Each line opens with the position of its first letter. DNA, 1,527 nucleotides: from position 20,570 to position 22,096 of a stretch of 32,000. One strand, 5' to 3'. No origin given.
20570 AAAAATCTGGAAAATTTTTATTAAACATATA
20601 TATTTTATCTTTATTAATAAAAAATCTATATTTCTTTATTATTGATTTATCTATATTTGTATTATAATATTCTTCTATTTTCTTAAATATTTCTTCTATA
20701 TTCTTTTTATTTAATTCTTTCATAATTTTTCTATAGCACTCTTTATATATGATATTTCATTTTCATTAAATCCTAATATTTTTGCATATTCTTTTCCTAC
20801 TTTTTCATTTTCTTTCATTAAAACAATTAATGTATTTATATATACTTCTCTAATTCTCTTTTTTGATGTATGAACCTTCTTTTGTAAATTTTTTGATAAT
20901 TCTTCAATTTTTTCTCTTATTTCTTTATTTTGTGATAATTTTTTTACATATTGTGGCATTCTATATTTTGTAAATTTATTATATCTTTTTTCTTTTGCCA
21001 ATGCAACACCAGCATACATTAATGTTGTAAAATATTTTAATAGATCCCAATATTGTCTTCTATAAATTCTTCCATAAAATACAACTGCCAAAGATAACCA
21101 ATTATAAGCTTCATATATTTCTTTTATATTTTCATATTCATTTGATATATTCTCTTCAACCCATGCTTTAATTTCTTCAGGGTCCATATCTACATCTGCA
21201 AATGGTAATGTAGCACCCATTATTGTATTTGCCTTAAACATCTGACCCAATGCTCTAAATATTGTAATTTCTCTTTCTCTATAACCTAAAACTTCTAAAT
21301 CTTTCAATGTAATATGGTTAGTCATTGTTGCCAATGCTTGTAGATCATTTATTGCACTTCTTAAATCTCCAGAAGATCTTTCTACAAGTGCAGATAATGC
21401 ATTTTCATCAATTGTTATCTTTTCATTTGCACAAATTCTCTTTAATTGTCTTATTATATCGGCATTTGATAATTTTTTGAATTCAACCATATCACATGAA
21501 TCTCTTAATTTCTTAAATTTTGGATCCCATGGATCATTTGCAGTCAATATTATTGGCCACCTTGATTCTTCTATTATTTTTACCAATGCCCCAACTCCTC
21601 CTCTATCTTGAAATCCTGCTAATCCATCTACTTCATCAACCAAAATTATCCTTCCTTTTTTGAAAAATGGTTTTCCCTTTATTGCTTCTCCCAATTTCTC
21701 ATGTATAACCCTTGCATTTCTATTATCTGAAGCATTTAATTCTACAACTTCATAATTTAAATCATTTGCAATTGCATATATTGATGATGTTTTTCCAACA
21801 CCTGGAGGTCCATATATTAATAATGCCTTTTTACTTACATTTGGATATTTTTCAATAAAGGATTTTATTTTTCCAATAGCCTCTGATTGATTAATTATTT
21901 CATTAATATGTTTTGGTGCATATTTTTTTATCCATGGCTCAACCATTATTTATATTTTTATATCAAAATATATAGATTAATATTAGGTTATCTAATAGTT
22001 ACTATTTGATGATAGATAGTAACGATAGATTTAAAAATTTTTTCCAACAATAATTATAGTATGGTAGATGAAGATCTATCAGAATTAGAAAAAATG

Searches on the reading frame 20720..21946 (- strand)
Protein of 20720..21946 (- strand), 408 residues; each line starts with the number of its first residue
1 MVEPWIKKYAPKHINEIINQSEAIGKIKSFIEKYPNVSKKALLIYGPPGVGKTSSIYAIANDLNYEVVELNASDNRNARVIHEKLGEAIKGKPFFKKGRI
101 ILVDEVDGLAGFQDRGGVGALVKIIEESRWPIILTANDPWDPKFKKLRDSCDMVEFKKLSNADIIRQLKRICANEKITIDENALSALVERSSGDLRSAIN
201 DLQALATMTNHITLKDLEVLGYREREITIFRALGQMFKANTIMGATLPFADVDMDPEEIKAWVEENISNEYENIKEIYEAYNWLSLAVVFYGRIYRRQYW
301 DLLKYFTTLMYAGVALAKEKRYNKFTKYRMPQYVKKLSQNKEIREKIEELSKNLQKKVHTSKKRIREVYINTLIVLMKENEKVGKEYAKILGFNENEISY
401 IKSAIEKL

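Call 5: search_protein_families(library=pfam, proteins=[window:20720-21946:-], max_evalue=0.1)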
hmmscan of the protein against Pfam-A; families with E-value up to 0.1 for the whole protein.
window:20720-21946:- (408 aa): 32 families (the best 25 are shown)
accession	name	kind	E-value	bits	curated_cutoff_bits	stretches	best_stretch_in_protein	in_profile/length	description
PF00004.35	AAA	-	5.4e-15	56.4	21.2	1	42-153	1-125/131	ATPase family associated with various cellular activities (AAA)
PF21960.2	RCF1-5-like_lid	-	3e-09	37.1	27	1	168-206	3-42/43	RCF1/5-like, AAA+ ATPase lid domain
PF25361.1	AAA_lid_RFC1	-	1.7e-08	34.2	34.9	1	166-214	6-54/59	RFC1-like, AAA+ ATPase lid domain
PF03215.21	Rad17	-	1.9e-06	28.4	23.8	1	3-70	7-76/186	Rad17 P-loop domain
PF13173.12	AAA_14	-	1.1e-05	25.9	27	1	39-112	2-77/129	AAA domain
PF21328.3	Gp44_lid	-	1.6e-05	25.4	27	1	163-207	8-53/63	Sliding-clamp-loader large subunit, AAA+ ATPase lid domain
PF13401.12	AAA_22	-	2.7e-05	24.9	27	1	39-95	5-64/130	AAA domain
PF16193.11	AAA_assoc_2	-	3.4e-05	24.4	34.3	1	174-218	2-52/81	AAA C-terminal domain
PF13086.12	AAA_11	-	3.4e-05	24.2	27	1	39-77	17-52/257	AAA domain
PF05496.18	RuvB_N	-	0.00011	22.5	27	1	11-68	3-62/159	Holliday junction DNA helicase RuvB P-loop domain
PF13191.12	AAA_16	-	0.00012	23.1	32.6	1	23-75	8-63/167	AAA ATPase domain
PF08519.17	RFC1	-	0.00035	21.1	23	1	289-375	6-90/158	Replication factor RFC1 C terminal domain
PF22608.2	DNAX_ATPase_lid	-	0.0028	17.8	27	1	164-199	2-37/49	DNA polymerase III clamp loader subunit, ATPase lid domain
PF01637.24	ATPase_2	-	0.0045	17.3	33.2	1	21-76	5-60/225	ATPase domain predominantly from Archaea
PF07728.20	AAA_5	-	0.0052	17.2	22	1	42-108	2-77/139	AAA domain (dynein-related subfamily)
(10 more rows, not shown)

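Call 8: find_encoding_contigs(protein=window:20720-21946:-, flank=10000, max_places=6)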
Protein window:20720-21946:- (408 aa): 2 contigs read that carry it; 2 places shown.
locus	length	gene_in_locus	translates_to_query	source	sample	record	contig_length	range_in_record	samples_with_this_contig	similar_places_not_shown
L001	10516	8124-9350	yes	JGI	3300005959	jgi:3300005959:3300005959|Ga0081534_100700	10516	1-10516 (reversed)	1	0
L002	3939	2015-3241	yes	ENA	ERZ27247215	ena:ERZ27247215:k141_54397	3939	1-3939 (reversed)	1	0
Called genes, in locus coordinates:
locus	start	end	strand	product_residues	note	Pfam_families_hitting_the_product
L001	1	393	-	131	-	?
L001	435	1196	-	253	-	PF01026:TatD_DNase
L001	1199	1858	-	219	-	PF05175:MTS, PF13847:Methyltransf_31 (faint)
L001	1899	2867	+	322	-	PF03215:Rad17 (weak), PF05496:RuvB_N, PF25199:nSTAND_NTPase5, PF00004:AAA, PF13177:DNA_pol3_delta2, PF21960:RCF1-5-like_lid, PF25361:AAA_lid_RFC1, PF08542:Rep_fac_C, +4 more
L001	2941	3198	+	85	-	-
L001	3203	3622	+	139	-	-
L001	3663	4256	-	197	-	-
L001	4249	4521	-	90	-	-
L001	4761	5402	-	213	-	-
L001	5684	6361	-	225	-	-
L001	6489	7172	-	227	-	-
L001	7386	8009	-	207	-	-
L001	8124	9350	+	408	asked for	PF03215:Rad17 (weak), PF13173:AAA_14 (faint), PF00004:AAA, PF21328:Gp44_lid (faint), PF21960:RCF1-5-like_lid, PF25361:AAA_lid_RFC1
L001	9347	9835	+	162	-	-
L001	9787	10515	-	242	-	?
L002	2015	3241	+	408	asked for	PF03215:Rad17 (weak), PF13173:AAA_14 (faint), PF00004:AAA, PF21328:Gp44_lid (faint), PF21960:RCF1-5-like_lid, PF25361:AAA_lid_RFC1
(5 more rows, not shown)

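Call 9: find_related_loci(query=window:20720-21946:-, collection=genome_contigs, flank=10000)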
Query window:20720-21946:- (408 aa) in genome_contigs; peptide patterns used: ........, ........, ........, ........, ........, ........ (x = any residue, [..] = any of these).
82 stretches matched a pattern; 11 encode a relative of the query (tblastn E <= 1e-3); 10 distinct loci.
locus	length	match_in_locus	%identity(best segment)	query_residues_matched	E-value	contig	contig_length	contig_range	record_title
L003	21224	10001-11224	98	1-408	0e+0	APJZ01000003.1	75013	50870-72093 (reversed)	Candidatus Nanobsidianus stetteri Nst1_C3, whole genome shotgun sequence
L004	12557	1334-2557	97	1-408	0e+0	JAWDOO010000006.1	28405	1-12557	MAG: Candidatus Nanopusillus sp. isolate RHS.bin.5 NODE_64_length_28405_cov_19.9231, whole genome shotgun sequence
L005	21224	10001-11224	95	1-408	0e+0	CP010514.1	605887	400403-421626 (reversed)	Candidatus Nanopusillus acidilobi strain 7A, complete genome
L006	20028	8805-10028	94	1-408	0e+0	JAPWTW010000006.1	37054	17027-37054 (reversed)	MAG: Candidatus Nanopusillus sp. isolate RSNS12 scaffold_177_c1, whole genome shotgun sequence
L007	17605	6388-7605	94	1-406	0e+0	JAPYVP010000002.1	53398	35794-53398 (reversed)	MAG: Candidatus Nanopusillus sp. isolate RSNP5 scaffold_71_c1, whole genome shotgun sequence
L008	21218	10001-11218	92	1-406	0e+0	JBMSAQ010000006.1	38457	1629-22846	MAG: Candidatus Nanopusillus sp. isolate Nanopusillus-CON-C-r01 Nanopusillus-CON-C-r01_k141_490782, whole genome shotgun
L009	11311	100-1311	92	1-404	0e+0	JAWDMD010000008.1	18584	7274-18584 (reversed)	MAG: Candidatus Nanopusillus sp. isolate DS.bin.8 NODE_231_length_18584_cov_26.0528, whole genome shotgun sequence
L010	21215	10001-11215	76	4-408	0e+0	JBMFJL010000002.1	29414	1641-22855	MAG: Nanopusillaceae archaeon isolate KM4331-16 NODE_2_length_29414_cov_4.392269, whole genome shotgun sequence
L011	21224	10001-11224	95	1-408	0e+0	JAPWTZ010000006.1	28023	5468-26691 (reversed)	MAG: Candidatus Nanopusillus sp. isolate RSNS15 scaffold_310_c1, whole genome shotgun sequence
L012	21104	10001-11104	43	1-369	4e-90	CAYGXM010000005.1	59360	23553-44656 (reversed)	MAG TPA_asm: Candidatus Woesearchaeota archaeon isolate ERP119294_co3_397 genome assembly, contig: NODE_135_length_59360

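Call 19: find_related_loci(query=window:20720-21946:-, collection=metagenome_contigs, flank=8000)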
Query window:20720-21946:- (408 aa) in metagenome_contigs; peptide patterns used: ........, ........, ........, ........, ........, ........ (x = any residue, [..] = any of these).
192 stretches matched a pattern; 78 encode a relative of the query (tblastn E <= 1e-3); 77 distinct loci.
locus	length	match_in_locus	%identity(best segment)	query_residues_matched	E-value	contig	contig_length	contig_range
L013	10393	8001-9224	100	1-408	0e+0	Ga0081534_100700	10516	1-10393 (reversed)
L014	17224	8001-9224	98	1-408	0e+0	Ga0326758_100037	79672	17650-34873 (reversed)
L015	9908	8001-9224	97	1-408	0e+0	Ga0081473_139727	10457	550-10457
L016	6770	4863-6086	96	1-408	0e+0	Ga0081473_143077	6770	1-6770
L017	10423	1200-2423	96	1-408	0e+0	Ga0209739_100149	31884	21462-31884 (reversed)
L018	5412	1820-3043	95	1-408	0e+0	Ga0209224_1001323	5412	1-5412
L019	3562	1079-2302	96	1-408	0e+0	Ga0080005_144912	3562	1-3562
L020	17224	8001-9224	95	1-408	0e+0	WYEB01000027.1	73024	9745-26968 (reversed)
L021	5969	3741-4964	94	1-408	0e+0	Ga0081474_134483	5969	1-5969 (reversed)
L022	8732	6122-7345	94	1-408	0e+0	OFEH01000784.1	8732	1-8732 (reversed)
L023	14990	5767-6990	94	1-408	0e+0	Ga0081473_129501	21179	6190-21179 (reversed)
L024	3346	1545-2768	95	1-408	0e+0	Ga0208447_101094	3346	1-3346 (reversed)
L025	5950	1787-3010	94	1-408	0e+0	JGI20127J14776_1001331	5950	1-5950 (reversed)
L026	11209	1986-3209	95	1-408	0e+0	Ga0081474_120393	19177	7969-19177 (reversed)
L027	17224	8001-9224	95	1-408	0e+0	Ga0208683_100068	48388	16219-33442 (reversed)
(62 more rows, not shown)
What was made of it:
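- The array is repetitive, and many metagenome contigs end inside it (call 19).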
